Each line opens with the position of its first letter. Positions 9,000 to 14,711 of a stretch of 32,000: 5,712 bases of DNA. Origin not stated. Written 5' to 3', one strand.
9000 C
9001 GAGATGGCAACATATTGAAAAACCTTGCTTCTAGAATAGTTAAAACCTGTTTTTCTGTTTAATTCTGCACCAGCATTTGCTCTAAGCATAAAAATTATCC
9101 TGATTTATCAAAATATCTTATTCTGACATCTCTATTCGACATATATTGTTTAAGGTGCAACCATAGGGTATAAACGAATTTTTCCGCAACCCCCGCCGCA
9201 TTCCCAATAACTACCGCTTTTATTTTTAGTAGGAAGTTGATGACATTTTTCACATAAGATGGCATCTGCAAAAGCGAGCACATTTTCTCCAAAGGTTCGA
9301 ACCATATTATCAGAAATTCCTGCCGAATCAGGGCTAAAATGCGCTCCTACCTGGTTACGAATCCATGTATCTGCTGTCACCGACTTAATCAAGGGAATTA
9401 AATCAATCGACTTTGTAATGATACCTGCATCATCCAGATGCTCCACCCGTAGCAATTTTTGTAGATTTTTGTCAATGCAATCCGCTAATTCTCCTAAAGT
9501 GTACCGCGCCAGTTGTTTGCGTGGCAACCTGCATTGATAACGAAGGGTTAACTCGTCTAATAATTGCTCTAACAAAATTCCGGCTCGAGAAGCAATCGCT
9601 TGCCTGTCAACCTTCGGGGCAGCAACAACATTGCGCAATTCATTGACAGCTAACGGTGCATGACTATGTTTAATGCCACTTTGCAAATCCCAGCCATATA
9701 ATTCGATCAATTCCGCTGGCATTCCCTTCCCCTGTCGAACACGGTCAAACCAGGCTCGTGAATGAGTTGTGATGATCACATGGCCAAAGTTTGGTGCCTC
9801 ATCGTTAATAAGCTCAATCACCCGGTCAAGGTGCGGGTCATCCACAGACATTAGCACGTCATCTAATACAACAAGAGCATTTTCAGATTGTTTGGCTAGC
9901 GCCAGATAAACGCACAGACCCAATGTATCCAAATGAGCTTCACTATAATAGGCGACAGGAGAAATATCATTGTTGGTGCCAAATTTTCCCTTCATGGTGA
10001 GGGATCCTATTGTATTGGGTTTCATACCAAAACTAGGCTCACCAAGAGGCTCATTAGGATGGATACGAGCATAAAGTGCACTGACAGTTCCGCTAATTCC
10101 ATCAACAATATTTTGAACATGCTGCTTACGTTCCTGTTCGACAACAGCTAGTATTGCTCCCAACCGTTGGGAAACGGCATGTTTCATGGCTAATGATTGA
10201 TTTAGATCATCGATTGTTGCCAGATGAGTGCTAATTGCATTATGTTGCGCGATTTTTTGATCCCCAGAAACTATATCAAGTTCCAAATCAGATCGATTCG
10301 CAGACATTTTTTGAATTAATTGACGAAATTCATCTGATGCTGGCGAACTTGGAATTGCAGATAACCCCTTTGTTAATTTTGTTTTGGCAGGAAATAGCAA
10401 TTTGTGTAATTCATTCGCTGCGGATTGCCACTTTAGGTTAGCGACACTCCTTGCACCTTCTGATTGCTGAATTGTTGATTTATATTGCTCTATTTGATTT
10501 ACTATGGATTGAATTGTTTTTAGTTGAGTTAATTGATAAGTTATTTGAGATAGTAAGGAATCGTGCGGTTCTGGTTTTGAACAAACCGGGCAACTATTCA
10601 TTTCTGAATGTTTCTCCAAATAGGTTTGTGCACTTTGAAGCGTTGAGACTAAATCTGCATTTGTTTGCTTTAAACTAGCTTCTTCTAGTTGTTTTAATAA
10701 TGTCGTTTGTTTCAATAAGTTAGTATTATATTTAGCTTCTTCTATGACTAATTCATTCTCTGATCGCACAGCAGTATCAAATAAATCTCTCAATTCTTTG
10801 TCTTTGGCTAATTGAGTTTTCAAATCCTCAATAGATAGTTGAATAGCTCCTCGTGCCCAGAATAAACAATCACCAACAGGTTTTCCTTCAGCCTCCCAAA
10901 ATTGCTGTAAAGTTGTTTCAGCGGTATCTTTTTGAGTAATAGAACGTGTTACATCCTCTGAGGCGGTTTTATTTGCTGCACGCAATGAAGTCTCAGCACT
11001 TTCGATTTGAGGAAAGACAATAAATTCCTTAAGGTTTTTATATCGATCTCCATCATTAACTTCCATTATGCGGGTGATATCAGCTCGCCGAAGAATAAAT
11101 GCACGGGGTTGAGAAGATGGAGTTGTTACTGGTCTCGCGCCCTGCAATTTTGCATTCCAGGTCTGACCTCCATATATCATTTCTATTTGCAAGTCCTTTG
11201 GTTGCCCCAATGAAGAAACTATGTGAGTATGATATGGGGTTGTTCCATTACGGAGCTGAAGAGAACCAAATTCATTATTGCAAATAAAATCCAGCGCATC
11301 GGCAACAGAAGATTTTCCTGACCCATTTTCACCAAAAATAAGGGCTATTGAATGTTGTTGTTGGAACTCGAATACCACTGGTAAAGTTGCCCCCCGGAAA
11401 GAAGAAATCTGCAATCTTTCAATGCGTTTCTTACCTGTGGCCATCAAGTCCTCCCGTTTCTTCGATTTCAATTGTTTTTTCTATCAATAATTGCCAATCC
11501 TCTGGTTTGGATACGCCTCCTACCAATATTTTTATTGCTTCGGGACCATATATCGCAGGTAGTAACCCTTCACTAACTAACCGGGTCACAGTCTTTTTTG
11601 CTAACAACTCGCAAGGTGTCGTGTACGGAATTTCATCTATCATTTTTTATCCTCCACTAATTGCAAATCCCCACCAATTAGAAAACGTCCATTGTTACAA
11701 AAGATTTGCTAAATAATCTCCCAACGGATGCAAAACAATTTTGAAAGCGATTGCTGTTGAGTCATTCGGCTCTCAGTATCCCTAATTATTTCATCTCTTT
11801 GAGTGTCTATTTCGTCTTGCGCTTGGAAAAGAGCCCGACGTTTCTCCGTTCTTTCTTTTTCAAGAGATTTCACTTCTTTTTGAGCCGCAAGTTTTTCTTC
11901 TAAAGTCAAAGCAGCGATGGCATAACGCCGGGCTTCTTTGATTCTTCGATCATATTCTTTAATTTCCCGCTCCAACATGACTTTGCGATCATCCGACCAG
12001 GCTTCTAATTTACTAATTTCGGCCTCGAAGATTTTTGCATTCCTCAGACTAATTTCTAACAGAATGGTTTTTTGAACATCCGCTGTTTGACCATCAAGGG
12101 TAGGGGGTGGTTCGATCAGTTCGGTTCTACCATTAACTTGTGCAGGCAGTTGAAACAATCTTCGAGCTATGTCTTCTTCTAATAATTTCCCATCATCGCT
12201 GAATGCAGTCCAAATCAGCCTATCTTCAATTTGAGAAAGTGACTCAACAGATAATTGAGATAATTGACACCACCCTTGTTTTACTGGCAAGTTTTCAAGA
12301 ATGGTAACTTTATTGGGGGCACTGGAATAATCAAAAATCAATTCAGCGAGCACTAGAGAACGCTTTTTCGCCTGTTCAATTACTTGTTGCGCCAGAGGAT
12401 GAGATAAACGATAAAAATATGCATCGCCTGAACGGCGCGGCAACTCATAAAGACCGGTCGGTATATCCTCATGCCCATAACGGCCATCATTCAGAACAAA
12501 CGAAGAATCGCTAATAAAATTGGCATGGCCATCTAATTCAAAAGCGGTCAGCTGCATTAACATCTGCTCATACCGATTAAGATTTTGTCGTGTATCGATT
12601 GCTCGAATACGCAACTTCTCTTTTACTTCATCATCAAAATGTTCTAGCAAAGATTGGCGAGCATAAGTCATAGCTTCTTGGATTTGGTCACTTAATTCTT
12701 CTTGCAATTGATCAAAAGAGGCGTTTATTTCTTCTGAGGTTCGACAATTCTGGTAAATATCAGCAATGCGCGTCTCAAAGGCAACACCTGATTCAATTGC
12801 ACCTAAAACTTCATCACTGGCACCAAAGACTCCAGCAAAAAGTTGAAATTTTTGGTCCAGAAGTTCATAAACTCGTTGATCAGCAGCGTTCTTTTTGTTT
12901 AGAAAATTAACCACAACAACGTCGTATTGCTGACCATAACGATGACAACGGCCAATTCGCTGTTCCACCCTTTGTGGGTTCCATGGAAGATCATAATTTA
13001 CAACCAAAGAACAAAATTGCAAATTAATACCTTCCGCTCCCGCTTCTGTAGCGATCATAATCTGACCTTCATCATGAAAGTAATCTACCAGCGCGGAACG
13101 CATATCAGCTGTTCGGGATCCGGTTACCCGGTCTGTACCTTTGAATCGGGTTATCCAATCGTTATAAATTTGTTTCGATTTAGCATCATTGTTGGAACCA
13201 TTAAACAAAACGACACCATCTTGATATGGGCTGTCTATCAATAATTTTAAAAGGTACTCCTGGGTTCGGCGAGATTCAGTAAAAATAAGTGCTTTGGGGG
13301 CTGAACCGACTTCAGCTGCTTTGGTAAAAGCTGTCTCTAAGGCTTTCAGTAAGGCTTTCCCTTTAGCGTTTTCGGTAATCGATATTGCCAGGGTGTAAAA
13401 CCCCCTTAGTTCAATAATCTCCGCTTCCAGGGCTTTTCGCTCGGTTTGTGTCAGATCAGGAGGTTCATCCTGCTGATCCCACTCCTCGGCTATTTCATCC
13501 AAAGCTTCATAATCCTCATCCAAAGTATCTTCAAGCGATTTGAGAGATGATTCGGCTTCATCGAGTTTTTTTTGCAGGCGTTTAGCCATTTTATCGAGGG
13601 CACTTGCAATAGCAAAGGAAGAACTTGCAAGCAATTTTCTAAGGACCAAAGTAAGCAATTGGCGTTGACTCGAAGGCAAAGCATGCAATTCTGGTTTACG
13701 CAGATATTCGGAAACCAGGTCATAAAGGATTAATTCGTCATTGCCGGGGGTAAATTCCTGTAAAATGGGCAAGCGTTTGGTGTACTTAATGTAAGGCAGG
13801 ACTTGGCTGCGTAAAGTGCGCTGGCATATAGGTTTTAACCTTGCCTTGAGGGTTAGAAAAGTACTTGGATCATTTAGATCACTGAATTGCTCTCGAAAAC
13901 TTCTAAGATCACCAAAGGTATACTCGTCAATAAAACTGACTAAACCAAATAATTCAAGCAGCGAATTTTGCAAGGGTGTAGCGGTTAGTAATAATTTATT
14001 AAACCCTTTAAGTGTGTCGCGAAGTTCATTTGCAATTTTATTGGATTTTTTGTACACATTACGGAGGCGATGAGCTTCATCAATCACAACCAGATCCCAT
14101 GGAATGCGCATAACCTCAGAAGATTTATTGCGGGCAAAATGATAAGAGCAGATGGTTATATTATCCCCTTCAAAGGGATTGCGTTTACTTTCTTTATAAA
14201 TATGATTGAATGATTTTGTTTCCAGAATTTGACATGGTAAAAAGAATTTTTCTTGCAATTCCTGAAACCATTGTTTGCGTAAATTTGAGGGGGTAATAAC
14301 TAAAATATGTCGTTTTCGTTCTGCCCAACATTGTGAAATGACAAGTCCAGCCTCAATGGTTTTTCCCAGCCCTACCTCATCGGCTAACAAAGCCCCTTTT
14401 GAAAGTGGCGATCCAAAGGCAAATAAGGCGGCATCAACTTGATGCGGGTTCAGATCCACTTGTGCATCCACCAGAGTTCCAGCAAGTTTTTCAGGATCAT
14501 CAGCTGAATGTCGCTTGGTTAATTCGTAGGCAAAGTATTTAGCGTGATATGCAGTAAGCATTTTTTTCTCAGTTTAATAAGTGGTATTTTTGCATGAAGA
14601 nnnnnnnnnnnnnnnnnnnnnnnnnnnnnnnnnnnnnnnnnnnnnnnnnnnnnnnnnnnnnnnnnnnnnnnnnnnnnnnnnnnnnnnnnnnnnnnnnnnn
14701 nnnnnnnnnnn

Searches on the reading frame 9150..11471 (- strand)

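Call 5: search_protein_families(library=pfam, proteins=[window:9150-11471:-], max_evalue=0.01)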
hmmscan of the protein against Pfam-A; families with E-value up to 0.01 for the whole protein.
window:9150-11471:- (773 aa): 8 families
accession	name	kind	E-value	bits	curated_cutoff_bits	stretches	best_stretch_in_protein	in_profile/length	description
PF02463.25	SMC_N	-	6.4e-13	49.1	40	2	17-66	2-50/220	RecF/RecN/SMC N terminal domain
PF13304.12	AAA_21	-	6.9e-10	39.9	27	2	42-70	1-32/304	AAA domain, putative AbiEii toxin, Type IV TA system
PF13476.12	AAA_23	-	1.6e-08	35.9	27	1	19-265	1-176/201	AAA domain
PF13166.12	AAA_13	-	2.1e-07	30.5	36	1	524-580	515-579/713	AAA domain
PF13175.12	AAA_15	-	5.6e-05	23.4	32.1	1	17-398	3-287/374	AAA ATPase domain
PF13555.12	AAA_29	-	0.00027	21.1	27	1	33-62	16-44/61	P-loop containing region of AAA domain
PF13514.12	AAA_27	-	0.0015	18.6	22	0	16-60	2-46/206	AAA domain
PF00005.33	ABC_tran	-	0.0045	18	25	0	40-76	11-47/137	ABC transporter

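Call 7: search_protein_families(library=padloc, proteins=[window:9150-11471:-], max_evalue=0.001)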
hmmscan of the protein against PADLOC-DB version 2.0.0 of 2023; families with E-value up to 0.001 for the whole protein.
window:9150-11471:- (773 aa): 33 families (the best 25 are shown)
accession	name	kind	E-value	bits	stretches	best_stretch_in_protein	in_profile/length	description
PDLC03859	LmuB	-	1.9e-21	74.9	1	129-576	174-589/611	-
PDLC03865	LmuB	-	5.5e-20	69.2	3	418-576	813-979/1007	-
PDLC04135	mad3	-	1.5e-09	35.9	1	16-577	1-329/374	mads_3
PDLC02979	AriA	-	1.7e-09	35.9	1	18-397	4-285/373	-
PDLC02980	AriA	-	9.8e-09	33.6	1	42-66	1-31/304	-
PDLC02335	AbiLi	-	3.2e-08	31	1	21-65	54-101/326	AbiLi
PDLC03863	LmuB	-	9.9e-08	29.1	1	190-420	231-437/610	-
PDLC03861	LmuB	-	2.2e-07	27.3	1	13-75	206-266/1213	-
PDLC04886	PDC-S06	-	2.8e-07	27.8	1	32-73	17-58/727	-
PDLC00293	PtuA1|PtuA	-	4.1e-07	27.3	1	16-63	2-48/527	AAA ATPase domain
PDLC04176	HEC-01A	-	5.5e-06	24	1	17-64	3-47/371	-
PDLC00271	PtuA1|PtuA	-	6.1e-06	24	1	16-72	2-55/421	AAA ATPase domain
PDLC00091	GajA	-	1.7e-05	21.9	1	17-100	3-83/627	AAA ATPase domain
PDLC04895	PDC-S06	-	1.8e-05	21.5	0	39-111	24-98/784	-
PDLC00065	GajA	-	2.1e-05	21.5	1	17-290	3-250/670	AAA ATPase domain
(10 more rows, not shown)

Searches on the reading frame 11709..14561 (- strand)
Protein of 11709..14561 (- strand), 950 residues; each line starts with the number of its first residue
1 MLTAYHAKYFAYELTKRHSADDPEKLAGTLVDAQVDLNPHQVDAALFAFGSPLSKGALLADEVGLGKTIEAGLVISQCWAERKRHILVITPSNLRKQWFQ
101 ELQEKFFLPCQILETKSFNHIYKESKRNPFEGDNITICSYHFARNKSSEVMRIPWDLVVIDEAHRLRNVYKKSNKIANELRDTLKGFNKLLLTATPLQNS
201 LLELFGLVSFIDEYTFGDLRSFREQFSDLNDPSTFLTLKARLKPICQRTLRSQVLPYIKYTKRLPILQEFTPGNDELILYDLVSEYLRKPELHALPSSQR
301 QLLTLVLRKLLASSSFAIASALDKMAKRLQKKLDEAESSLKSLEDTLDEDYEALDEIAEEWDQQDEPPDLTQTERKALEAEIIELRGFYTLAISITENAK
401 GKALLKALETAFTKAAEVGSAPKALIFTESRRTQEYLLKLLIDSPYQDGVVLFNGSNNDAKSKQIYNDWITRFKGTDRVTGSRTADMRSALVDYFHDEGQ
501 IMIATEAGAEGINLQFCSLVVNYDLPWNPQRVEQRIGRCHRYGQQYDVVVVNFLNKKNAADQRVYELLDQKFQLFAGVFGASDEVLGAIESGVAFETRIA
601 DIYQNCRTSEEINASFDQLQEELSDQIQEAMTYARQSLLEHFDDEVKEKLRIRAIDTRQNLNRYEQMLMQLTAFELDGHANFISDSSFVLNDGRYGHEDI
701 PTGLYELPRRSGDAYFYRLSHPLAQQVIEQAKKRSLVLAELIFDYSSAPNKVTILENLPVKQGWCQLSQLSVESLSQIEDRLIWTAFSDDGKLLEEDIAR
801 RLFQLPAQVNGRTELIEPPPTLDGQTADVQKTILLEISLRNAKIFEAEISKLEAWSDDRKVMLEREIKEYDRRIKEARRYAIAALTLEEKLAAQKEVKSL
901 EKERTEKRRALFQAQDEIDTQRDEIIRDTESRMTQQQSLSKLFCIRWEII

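Call 5: search_protein_families(library=pfam, proteins=[window:11709-14561:-], max_evalue=0.01)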
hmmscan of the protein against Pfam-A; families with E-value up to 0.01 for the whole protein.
window:11709-14561:- (950 aa): 8 families
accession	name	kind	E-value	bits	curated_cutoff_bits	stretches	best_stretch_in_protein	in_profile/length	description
PF00176.29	SNF2-rel_dom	-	3.4e-34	118.7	24.9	1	54-254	17-225/290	SNF2-related domain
PF00271.37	Helicase_C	-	3.1e-19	69.7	23.5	1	436-543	5-110/110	Helicase conserved C-terminal domain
PF04851.21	ResIII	-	1.9e-10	41.4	22.5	1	54-196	23-162/164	Type III restriction enzyme, res subunit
PF00270.35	DEAD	-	5.9e-09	36.3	26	1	57-197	17-161/167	DEAD/DEAH box helicase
PF13872.12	AAA_34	-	3.6e-05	23.3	27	1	55-177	61-198/306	P-loop containing NTP hydrolase pore-1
PF18766.7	SWI2_SNF2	-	4.9e-05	23.5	26.7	1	64-217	28-177/221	SWI2/SNF2 ATPase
PF05127.21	NAT10_TcmA_helicase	-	0.0054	17.1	22.7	0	64-164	7-99/176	RNA cytidine acetyltransferase NAT10/TcmA, helicase domain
PF13401.12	AAA_22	-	0.0075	17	27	0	62-185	13-109/130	AAA domain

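Call 7: search_protein_families(library=padloc, proteins=[window:11709-14561:-], max_evalue=0.001)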
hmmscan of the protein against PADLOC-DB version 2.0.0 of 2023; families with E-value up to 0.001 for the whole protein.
window:11709-14561:- (950 aa): 47 families (the best 25 are shown)
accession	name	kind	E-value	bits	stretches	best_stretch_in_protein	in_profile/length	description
PDLC02619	DrmD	-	2.5e-206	685.6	1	29-668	25-655/872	DrmD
PDLC02500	BrxHI|BrxHII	-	7.1e-70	234.6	2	480-916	511-915/933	BrxHI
PDLC02621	DrmD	-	2.5e-56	189.5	1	35-629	120-717/1040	DrmD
PDLC02620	DrmD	-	2.2e-49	166.3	2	31-441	94-504/1060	DrmD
PDLC00659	HmaA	-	3.7e-49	165.5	1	33-575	101-642/1176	SNF2 helicase / DEAD-box helicase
PDLC02623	DrmD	-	1.3e-48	163.5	3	488-634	567-719/1040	DrmD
PDLC02504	BrxHI|BrxHII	-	1.6e-46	156.7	1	31-650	104-686/971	BrxHII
PDLC02843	DpdE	-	2.6e-46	156.1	2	29-228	151-331/1091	DpdE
PDLC02840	DpdE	-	1.4e-41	140.8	2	33-225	156-333/1091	DpdE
PDLC02634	DrmD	-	1.9e-35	119.9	1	28-572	83-612/900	DrmD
PDLC02844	DpdE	-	1.3e-32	110.7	2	30-226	147-335/1074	DpdE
PDLC00633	ZorD1|ZorD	-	1.4e-31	107.4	2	36-255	443-663/908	"SWI2/SNF2 helicase, Mrr-like nuclease"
PDLC02193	PLD_Helicase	-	1.7e-31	107.2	2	498-582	753-837/905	-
PDLC02572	DrmA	-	2e-31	106.8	2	38-443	120-541/1043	DrmA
PDLC02846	DpdE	-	8.3e-31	104.7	2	30-197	156-323/1034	DpdE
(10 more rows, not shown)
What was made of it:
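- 929..14561 (-): Cargo carried on the element side of attR: DrmD-like SNF2 helicase, SMC/LmuB-like ATPase, AIPR/AbiU-like protein, type III Mod, type III Res (in three ORF pieces) and a second AIPR/AbiU-like protein. Calls 5 and 7.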
